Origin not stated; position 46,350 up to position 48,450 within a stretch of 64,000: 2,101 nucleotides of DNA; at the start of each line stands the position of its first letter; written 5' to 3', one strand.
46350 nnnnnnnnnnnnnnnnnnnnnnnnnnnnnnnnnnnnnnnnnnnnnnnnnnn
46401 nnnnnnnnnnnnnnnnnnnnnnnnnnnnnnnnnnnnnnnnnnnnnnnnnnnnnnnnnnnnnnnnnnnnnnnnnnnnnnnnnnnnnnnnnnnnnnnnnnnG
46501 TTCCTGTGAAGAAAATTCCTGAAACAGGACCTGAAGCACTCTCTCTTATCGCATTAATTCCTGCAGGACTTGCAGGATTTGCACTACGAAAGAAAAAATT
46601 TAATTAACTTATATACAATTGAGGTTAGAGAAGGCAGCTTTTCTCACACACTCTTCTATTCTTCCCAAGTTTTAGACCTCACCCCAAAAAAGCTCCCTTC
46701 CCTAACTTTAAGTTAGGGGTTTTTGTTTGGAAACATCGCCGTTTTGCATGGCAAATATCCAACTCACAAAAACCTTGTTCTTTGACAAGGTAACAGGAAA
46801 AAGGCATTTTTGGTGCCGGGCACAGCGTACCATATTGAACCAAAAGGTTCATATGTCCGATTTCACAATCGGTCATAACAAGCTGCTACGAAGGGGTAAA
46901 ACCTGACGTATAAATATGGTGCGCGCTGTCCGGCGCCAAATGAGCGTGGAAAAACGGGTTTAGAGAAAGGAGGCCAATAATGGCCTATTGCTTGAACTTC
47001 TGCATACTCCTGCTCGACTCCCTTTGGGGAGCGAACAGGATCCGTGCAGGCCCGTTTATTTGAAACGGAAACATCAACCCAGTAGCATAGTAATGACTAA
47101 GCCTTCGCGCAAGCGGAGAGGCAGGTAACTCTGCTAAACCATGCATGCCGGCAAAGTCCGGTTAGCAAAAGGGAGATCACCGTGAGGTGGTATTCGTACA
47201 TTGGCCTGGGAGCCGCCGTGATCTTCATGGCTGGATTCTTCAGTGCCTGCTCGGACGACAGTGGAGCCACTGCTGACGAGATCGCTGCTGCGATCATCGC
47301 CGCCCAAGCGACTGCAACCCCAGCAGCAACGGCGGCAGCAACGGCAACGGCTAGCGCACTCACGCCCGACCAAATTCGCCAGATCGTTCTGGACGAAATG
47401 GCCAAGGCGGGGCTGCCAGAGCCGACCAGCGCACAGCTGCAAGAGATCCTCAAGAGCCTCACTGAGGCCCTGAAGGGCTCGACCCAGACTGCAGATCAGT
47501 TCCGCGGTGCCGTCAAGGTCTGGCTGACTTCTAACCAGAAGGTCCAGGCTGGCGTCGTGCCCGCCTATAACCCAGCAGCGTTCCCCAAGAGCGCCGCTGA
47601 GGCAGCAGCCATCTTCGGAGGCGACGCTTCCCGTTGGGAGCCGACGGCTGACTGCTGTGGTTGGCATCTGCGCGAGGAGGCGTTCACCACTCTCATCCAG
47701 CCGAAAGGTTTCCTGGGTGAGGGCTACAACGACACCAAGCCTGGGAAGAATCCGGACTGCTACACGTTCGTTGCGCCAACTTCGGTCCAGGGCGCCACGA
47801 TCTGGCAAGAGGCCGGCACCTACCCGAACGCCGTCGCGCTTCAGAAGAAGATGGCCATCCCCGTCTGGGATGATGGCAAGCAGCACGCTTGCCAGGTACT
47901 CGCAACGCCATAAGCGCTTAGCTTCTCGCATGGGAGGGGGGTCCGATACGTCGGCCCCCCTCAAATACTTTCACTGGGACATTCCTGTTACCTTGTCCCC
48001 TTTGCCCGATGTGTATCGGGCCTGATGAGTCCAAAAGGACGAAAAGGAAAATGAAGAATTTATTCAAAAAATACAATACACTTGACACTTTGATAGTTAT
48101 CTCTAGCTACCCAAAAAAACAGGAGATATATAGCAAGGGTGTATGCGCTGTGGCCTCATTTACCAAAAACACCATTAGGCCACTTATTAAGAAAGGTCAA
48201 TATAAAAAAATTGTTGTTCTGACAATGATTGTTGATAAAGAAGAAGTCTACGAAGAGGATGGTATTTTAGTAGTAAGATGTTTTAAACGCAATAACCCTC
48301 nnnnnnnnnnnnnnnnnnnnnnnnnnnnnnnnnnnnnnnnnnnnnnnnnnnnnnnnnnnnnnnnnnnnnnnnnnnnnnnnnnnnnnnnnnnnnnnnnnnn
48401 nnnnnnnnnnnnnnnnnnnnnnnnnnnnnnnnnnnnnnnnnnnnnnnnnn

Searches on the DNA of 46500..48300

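Call 12: search_rna_families(source=window, start=46500, end=48300, threshold=evalue, max_evalue=1, show_alignments=3)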
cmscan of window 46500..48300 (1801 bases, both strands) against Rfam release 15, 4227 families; matches with E-value up to 1: 5.
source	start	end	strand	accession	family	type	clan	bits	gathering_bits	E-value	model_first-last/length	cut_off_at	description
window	46618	46712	-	RF00979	mir-553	Gene; miRNA;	-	21.8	82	0.47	1-62/62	no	mir-553 microRNA precursor family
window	47269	47342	-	RF04214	MIR7526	Gene; miRNA;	-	20.2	110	0.59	1-113/113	no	MIR7526 microRNA precursor family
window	46622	46708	+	RF03880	mir-1684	Gene; miRNA;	-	19.7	60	0.95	1-87/87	no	mir-1684 microRNA precursor family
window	46763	46825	+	RF01985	ZEB2_AS1_2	Gene; lncRNA;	-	19.4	70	0.11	1-61/61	no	ZEB2 antisense RNA 1 conserved region 2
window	48016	48044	+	RF00008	Hammerhead_3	Gene; ribozyme;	CL00010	18.8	48.5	0.97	7-48/54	no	Hammerhead ribozyme (type III)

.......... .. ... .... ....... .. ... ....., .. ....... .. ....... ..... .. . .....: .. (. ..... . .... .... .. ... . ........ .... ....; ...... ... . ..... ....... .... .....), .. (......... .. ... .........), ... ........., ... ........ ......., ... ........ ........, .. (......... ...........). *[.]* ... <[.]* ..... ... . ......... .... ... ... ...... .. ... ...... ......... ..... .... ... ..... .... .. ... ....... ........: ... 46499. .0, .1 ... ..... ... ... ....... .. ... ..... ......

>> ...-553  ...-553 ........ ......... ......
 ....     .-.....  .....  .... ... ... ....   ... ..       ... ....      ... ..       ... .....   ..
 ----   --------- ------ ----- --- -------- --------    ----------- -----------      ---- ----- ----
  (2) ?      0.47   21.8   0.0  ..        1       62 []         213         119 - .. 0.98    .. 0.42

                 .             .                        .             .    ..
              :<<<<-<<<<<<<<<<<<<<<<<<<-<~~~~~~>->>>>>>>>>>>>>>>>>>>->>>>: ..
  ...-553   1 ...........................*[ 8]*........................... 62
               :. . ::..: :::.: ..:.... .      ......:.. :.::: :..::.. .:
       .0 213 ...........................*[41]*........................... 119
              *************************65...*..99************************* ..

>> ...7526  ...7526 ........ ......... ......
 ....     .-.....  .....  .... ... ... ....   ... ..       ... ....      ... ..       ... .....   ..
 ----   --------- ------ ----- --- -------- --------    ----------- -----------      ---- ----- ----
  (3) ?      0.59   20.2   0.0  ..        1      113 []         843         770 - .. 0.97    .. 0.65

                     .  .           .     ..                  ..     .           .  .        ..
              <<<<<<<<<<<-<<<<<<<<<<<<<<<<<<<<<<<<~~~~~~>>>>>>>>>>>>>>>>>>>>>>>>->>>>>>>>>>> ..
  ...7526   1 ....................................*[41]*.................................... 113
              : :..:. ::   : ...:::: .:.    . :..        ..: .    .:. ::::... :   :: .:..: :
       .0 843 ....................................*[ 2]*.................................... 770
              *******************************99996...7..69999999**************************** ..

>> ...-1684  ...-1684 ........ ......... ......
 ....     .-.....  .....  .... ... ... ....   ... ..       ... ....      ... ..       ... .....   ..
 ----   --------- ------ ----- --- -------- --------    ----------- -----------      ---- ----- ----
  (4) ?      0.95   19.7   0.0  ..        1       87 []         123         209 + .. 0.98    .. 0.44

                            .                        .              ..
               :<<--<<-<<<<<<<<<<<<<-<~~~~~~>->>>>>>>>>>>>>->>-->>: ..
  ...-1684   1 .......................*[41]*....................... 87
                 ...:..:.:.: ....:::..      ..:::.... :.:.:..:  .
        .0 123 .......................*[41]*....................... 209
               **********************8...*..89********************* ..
